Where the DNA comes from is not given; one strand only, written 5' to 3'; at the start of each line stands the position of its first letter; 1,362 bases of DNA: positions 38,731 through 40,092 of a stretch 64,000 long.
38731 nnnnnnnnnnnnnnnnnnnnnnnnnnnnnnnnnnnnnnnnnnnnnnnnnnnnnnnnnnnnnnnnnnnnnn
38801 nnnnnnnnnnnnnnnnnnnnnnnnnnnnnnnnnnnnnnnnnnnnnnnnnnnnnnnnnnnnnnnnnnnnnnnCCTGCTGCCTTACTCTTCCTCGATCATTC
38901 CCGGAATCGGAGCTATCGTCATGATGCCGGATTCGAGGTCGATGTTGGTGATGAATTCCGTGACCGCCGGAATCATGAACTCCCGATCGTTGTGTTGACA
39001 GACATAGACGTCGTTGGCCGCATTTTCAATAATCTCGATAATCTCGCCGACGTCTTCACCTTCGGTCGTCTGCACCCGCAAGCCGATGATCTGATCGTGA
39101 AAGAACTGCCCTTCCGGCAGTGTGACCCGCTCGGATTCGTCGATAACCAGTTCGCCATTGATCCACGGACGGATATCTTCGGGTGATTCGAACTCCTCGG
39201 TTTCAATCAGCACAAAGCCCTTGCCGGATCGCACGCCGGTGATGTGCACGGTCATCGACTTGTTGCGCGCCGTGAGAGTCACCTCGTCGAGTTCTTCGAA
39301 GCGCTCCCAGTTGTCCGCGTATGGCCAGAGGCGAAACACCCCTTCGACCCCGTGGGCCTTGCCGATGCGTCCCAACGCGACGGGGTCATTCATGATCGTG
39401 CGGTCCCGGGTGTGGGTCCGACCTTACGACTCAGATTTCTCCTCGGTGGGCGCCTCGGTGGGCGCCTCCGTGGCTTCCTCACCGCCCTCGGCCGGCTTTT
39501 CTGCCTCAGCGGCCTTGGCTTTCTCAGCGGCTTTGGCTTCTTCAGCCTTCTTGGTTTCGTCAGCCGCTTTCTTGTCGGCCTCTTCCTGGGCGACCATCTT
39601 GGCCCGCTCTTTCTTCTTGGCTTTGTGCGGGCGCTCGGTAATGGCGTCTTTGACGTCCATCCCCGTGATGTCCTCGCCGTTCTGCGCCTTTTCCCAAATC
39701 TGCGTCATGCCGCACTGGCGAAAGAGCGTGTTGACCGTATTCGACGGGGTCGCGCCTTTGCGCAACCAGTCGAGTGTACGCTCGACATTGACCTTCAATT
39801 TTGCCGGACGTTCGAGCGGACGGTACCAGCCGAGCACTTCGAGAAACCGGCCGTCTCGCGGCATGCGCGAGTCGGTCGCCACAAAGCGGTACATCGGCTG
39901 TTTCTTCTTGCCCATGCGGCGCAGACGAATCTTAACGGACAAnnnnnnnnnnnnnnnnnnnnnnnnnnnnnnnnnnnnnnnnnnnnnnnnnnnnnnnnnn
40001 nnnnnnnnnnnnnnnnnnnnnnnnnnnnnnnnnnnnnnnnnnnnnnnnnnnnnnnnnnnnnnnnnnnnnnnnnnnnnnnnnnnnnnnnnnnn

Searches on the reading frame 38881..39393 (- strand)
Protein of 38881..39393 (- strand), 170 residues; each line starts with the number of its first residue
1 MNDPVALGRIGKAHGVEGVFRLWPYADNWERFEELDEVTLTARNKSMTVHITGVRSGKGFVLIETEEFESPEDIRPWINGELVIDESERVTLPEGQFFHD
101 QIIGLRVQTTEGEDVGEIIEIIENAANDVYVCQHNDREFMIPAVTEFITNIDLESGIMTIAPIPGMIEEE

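Call 25: search_protein_families(library=pfam, proteins=[window:38881-39393:-], max_evalue=0.001)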
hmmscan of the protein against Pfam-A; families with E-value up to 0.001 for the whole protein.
window:38881-39393:- (170 aa): 3 families
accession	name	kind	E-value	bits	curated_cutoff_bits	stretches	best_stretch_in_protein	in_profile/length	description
PF24986.1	PRC_RimM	-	1.7e-14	53.6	27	1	100-161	2-64/69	RimM PRC barrel domain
PF01782.24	RimM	-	1.4e-11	44.9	23.5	1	7-87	2-83/84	RimM N-terminal domain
PF05239.21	PRC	-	3.3e-08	33.8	21.2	1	94-165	1-76/78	PRC-barrel domain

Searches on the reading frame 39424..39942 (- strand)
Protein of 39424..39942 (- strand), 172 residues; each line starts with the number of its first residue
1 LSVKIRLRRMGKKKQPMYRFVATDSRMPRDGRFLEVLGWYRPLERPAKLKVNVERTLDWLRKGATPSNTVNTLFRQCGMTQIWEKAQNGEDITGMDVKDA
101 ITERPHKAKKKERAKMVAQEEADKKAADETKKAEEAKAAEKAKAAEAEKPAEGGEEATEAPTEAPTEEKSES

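Call 25: search_protein_families(library=pfam, proteins=[window:39424-39942:-], max_evalue=0.001)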
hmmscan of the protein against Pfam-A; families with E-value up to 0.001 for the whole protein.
window:39424-39942:- (172 aa): 1 family
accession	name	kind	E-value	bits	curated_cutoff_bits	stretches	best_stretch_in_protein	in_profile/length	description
PF00886.24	Ribosomal_S16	-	1.2e-22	80.1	27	1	9-67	1-62/62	Ribosomal protein S16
